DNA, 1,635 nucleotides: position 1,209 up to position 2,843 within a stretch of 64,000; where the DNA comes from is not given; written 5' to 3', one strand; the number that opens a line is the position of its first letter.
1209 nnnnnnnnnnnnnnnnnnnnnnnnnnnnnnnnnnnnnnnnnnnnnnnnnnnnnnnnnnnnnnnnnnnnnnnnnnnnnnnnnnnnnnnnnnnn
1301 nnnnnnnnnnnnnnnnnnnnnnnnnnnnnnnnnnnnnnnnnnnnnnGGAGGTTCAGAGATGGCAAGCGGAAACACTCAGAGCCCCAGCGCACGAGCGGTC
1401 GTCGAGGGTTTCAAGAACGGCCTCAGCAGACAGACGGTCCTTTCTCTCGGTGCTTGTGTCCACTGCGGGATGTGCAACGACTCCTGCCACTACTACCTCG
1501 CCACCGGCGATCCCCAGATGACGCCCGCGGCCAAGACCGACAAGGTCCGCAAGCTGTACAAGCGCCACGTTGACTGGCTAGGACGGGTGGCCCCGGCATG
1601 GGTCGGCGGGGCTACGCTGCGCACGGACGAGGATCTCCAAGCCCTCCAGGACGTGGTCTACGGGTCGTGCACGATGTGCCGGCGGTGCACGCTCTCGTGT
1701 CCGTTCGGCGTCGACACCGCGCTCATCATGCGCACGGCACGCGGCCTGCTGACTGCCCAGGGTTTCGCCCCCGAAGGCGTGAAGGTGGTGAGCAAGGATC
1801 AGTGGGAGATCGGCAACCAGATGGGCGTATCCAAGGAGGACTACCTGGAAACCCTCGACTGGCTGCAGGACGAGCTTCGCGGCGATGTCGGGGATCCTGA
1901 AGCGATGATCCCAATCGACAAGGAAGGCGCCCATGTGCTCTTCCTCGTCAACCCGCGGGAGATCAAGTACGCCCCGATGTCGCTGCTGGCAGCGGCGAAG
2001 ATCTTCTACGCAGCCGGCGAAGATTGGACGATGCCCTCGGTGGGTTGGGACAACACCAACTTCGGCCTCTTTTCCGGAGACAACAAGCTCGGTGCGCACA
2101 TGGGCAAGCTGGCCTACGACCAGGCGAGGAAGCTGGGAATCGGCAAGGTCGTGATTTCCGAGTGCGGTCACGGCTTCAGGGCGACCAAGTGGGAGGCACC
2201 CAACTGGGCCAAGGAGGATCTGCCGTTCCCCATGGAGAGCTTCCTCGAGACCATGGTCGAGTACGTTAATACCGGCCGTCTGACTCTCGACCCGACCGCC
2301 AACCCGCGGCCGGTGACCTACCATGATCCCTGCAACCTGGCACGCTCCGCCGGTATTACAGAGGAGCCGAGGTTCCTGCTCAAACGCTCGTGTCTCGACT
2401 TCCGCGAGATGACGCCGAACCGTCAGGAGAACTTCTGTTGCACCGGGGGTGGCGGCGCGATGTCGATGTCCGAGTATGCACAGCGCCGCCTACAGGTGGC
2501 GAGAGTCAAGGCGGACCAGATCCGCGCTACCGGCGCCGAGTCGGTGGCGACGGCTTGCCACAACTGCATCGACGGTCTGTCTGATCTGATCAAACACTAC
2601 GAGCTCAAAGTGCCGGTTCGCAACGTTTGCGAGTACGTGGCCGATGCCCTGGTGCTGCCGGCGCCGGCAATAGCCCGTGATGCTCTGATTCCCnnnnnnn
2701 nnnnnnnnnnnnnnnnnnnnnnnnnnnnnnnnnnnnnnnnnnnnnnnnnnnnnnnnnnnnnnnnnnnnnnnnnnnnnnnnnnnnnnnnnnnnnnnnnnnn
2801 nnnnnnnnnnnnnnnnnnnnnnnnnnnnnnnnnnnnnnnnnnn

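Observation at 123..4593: Rrf2 / NarI-DsrM-like membrane protein / HdrD-DsrK-like Fe-S protein fused to a receiver domain / Cys-PAS kinase: candidate redox module wired into two-component signalling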

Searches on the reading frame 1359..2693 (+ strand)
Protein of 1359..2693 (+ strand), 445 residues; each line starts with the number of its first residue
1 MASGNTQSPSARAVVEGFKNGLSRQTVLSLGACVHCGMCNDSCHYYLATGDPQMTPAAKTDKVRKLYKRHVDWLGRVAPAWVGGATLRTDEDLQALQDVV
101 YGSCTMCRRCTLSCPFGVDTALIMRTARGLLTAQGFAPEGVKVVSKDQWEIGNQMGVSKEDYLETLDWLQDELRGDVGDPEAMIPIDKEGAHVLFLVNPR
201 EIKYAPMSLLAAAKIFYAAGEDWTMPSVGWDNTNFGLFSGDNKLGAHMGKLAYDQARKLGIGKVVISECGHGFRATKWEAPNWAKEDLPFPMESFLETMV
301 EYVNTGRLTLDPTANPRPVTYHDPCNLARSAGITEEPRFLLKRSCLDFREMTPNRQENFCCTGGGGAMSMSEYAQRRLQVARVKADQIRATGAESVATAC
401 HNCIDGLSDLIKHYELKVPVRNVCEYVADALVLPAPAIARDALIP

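Call 68: search_protein_representatives(protein=window:1359-2693:+)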
Query: 445 residues. Proteins with E-value up to 0.001 (for the whole library): 5739; up to 1e-10: 2169; up to 1e-30: 226. The best 150 are listed.
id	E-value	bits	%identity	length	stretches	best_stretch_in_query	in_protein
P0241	6.1e-192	654.8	64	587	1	11-437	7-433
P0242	7.1e-140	483.1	50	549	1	22-435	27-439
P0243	7.9e-134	463.2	62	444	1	117-434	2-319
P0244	1.1e-122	426.5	44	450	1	8-435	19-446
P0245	3.8e-106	372.0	44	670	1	13-431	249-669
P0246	6.1e-105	368.0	57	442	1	22-285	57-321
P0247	1.2e-102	360.4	60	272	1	6-272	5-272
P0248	1.4e-102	360.2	45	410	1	29-432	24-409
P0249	3.2e-100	352.4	60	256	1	127-379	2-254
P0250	6.9e-98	344.7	37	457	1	13-432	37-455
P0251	1.2e-97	343.9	43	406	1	32-433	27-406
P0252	1.8e-96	340.0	51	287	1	155-434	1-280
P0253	2.5e-88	313.2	39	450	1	24-433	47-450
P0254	5.5e-88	312.1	59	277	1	19-236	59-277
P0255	5.5e-87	308.8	41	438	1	23-432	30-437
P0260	4.1e-84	299.3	38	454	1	27-433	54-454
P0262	4.2e-83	296.0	34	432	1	11-432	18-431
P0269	2.2e-79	283.7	34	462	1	20-432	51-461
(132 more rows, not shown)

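Call 69: search_protein_families(library=ncbifam, proteins=[P0242, P0244, P0245, P0248, P0250, P0253, P0255, P0260, P0262, P0269], max_evalue=1e-20)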
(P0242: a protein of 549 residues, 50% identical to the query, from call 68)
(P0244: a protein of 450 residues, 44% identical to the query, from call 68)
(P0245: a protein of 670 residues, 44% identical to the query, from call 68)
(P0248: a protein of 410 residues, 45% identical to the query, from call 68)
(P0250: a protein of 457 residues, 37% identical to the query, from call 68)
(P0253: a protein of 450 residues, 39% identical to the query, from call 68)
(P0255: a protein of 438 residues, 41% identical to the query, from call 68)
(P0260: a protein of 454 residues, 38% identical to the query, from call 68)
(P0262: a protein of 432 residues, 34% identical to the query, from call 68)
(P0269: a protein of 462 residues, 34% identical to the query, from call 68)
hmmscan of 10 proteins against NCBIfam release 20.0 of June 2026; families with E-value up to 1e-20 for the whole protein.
P0242 (549 aa): 3 families
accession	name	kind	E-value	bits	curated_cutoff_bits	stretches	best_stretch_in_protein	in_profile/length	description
NF045711.1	sulf_resp_HmcF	equivalog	3.3e-87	293.2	750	1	27-439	51-453/457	sulfate respiration complex iron-sulfur protein HmcF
NF045724.1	ferredox_TmcB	equivalog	5.9e-80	268.9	735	1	29-426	34-419/430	electron transfer complex ferredoxin TmcB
NF045796.1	DsrK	equivalog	7.1e-75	252.3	400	1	28-441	42-441/453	sulfate reduction electron transfer complex DsrMKJOP subunit DsrK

P0244 (450 aa): 4 families
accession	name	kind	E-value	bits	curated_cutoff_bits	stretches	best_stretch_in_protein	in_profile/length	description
NF045711.1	sulf_resp_HmcF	equivalog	1.1e-95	321.1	750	1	8-449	26-456/457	sulfate respiration complex iron-sulfur protein HmcF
NF045724.1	ferredox_TmcB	equivalog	9.6e-89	297.9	735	1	16-440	13-426/430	electron transfer complex ferredoxin TmcB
NF045796.1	DsrK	equivalog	9.2e-74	248.7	400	1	40-445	47-438/453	sulfate reduction electron transfer complex DsrMKJOP subunit DsrK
NF045670.1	quin_L_LdhH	equivalog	1e-20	73.7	800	0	290-439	561-706/706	L-lactate dehydrogenase (quinone) large subunit LdhH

P0245 (670 aa): 4 families
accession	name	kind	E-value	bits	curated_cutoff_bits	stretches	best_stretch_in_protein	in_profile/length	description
NF045796.1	DsrK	equivalog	5.3e-74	249.5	400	1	240-669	21-435/453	sulfate reduction electron transfer complex DsrMKJOP subunit DsrK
NF045724.1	ferredox_TmcB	equivalog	4.1e-73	246.4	735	1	249-670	23-429/430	electron transfer complex ferredoxin TmcB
NF045711.1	sulf_resp_HmcF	equivalog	4.7e-71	239.9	750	1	244-666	37-446/457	sulfate respiration complex iron-sulfur protein HmcF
NF004898.0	PRK06259.1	equivalog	4.1e-23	81.8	385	1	524-668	354-487/488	fumarate reductase (CoM/CoB) subunit TfrB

P0248 (410 aa): 3 families
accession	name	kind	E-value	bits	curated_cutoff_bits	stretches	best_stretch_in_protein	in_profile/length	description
NF045711.1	sulf_resp_HmcF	equivalog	9.4e-77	258.7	750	1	11-405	45-446/457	sulfate respiration complex iron-sulfur protein HmcF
NF045724.1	ferredox_TmcB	equivalog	1.3e-76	257.9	735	1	22-407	37-427/430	electron transfer complex ferredoxin TmcB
NF045796.1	DsrK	equivalog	1.8e-58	198.3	400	1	10-409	32-436/453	sulfate reduction electron transfer complex DsrMKJOP subunit DsrK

P0250 (457 aa): 4 families
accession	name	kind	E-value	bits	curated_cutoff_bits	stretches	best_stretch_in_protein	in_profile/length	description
NF045711.1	sulf_resp_HmcF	equivalog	1e-73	248.7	750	1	35-450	40-445/457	sulfate respiration complex iron-sulfur protein HmcF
NF045724.1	ferredox_TmcB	equivalog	1.1e-73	248.3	735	1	36-454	22-428/430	electron transfer complex ferredoxin TmcB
NF045796.1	DsrK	equivalog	2.1e-72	244.2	400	1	32-454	29-435/453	sulfate reduction electron transfer complex DsrMKJOP subunit DsrK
NF004898.0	PRK06259.1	equivalog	3.1e-23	82.1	385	0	334-452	371-486/488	fumarate reductase (CoM/CoB) subunit TfrB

P0253 (450 aa): 3 families
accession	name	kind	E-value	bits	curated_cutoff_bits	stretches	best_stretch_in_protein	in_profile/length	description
NF045796.1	DsrK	equivalog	3.1e-135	451.3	400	1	34-450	30-437/453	sulfate reduction electron transfer complex DsrMKJOP subunit DsrK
NF045724.1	ferredox_TmcB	equivalog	2.5e-74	250.4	735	1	31-444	19-424/430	electron transfer complex ferredoxin TmcB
NF045711.1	sulf_resp_HmcF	equivalog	3e-60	204.3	750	1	44-439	49-440/457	sulfate respiration complex iron-sulfur protein HmcF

P0255 (438 aa): 5 families
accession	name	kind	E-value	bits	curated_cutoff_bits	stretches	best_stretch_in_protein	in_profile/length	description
NF045796.1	DsrK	equivalog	6.5e-99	331.6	400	1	31-436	43-435/453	sulfate reduction electron transfer complex DsrMKJOP subunit DsrK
NF045711.1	sulf_resp_HmcF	equivalog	5.3e-74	249.7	750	1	9-424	36-437/457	sulfate respiration complex iron-sulfur protein HmcF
NF045724.1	ferredox_TmcB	equivalog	2.7e-67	227.2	735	1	33-433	36-425/430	electron transfer complex ferredoxin TmcB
NF045670.1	quin_L_LdhH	equivalog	1.6e-23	82.9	800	0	293-431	573-704/706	L-lactate dehydrogenase (quinone) large subunit LdhH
NF004898.0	PRK06259.1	equivalog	4e-23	81.8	385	1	100-431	178-483/488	fumarate reductase (CoM/CoB) subunit TfrB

P0260 (454 aa): 3 families
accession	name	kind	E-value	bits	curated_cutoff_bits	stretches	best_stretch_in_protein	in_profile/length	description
NF045796.1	DsrK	equivalog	9e-124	413.5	400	1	43-454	35-437/453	sulfate reduction electron transfer complex DsrMKJOP subunit DsrK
NF045724.1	ferredox_TmcB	equivalog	5.9e-68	229.4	735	1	52-449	35-425/430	electron transfer complex ferredoxin TmcB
NF045711.1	sulf_resp_HmcF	equivalog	9.8e-52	176.3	750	1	51-448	53-445/457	sulfate respiration complex iron-sulfur protein HmcF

P0262 (432 aa): 4 families
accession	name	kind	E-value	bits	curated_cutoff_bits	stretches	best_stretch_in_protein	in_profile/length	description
NF045796.1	DsrK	equivalog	6.7e-80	268.9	400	1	18-431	28-436/453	sulfate reduction electron transfer complex DsrMKJOP subunit DsrK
NF045724.1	ferredox_TmcB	equivalog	1.9e-69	234.3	735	1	17-430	20-428/430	electron transfer complex ferredoxin TmcB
NF045711.1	sulf_resp_HmcF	equivalog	9.4e-64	215.9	750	1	14-428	36-447/457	sulfate respiration complex iron-sulfur protein HmcF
NF004898.0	PRK06259.1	equivalog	3e-21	75.6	385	0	263-425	334-483/488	fumarate reductase (CoM/CoB) subunit TfrB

P0269 (462 aa): 3 families
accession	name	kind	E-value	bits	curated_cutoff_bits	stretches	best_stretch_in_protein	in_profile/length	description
NF045711.1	sulf_resp_HmcF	equivalog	4.1e-56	190.7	750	1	58-439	56-428/457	sulfate respiration complex iron-sulfur protein HmcF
NF045724.1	ferredox_TmcB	equivalog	2.3e-52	178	735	1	39-442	17-410/430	electron transfer complex ferredoxin TmcB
NF045796.1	DsrK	equivalog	4.2e-52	177.3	400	1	60-462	48-437/453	sulfate reduction electron transfer complex DsrMKJOP subunit DsrK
